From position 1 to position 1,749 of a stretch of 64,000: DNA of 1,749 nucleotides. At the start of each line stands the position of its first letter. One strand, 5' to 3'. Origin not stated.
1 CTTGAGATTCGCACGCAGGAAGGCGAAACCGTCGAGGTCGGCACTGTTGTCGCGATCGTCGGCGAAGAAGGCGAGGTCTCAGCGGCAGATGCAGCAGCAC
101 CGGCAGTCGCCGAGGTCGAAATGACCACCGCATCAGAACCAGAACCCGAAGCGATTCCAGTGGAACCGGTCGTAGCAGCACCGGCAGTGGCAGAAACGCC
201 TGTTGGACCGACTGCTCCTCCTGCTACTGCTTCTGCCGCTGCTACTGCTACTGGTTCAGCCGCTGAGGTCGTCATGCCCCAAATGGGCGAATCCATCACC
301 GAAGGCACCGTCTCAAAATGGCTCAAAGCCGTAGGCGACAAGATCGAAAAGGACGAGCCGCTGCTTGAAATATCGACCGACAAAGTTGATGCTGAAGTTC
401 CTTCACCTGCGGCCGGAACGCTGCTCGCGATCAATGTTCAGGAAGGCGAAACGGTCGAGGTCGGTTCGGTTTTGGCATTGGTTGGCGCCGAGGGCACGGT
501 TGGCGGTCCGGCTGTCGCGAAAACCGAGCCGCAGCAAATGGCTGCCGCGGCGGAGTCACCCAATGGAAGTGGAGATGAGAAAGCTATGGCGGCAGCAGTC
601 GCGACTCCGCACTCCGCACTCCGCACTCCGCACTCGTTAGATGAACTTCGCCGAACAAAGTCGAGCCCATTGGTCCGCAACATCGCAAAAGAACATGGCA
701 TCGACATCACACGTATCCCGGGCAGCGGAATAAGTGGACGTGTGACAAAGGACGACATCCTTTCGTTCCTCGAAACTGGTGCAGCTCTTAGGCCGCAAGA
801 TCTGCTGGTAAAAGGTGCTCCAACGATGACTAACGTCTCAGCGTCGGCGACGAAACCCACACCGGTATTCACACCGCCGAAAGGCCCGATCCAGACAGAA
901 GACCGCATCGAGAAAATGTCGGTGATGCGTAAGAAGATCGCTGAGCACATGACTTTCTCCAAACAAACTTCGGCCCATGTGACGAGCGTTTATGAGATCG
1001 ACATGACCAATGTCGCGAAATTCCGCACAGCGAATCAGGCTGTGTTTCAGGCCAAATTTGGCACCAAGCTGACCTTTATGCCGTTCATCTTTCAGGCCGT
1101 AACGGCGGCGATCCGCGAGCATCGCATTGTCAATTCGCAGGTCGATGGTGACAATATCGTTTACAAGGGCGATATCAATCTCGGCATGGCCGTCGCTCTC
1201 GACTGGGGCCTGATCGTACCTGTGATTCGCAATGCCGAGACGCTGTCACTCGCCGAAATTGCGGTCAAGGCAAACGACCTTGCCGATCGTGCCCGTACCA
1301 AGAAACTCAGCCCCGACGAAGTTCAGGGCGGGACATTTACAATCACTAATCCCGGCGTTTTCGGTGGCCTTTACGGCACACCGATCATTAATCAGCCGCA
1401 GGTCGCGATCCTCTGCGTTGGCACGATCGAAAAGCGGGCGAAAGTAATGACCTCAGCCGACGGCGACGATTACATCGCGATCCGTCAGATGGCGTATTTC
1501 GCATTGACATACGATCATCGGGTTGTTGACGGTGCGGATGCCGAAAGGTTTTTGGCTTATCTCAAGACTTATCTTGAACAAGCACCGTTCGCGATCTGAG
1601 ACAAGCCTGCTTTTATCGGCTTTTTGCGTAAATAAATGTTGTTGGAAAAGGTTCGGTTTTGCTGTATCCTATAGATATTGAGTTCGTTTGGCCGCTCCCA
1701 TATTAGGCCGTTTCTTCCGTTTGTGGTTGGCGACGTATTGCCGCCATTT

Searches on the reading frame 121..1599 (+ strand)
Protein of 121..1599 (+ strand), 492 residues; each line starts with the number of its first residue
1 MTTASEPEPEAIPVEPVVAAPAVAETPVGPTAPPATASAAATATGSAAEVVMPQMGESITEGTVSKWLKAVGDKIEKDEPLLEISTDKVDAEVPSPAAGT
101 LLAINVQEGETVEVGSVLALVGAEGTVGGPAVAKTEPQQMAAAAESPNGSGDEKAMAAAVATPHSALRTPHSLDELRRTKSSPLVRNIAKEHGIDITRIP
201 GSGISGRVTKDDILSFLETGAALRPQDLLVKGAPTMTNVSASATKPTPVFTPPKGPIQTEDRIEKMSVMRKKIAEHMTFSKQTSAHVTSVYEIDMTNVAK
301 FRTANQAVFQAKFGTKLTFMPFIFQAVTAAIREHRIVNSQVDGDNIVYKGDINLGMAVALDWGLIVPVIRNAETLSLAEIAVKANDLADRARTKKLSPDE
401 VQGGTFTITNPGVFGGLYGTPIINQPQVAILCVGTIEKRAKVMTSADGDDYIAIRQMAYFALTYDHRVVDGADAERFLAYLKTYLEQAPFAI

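Call 59: search_protein_families(library=pfam, proteins=[window:121-1599:+], max_evalue=0.01)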
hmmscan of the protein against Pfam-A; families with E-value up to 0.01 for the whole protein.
window:121-1599:+ (492 aa): 5 families
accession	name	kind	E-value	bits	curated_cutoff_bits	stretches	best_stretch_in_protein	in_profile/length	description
PF00198.28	2-oxoacid_dh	-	5.9e-80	268.5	23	1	260-487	3-226/232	2-oxoacid dehydrogenases acyltransferase (catalytic domain)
PF00364.28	Biotin_lipoyl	-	6.2e-22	77.7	22.1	1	49-119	2-71/73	Biotin-requiring enzyme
PF02817.22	E3_binding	-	6.5e-14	52.3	23.7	1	180-214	2-36/36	e3 binding domain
PF13533.13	Biotin_lipoyl_2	-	7.8e-05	22.9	29.8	0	93-119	3-29/32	Biotin-lipoyl like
PF01597.25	GCV_H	-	0.0066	16.8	22.2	0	55-107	25-77/122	Glycine cleavage H-protein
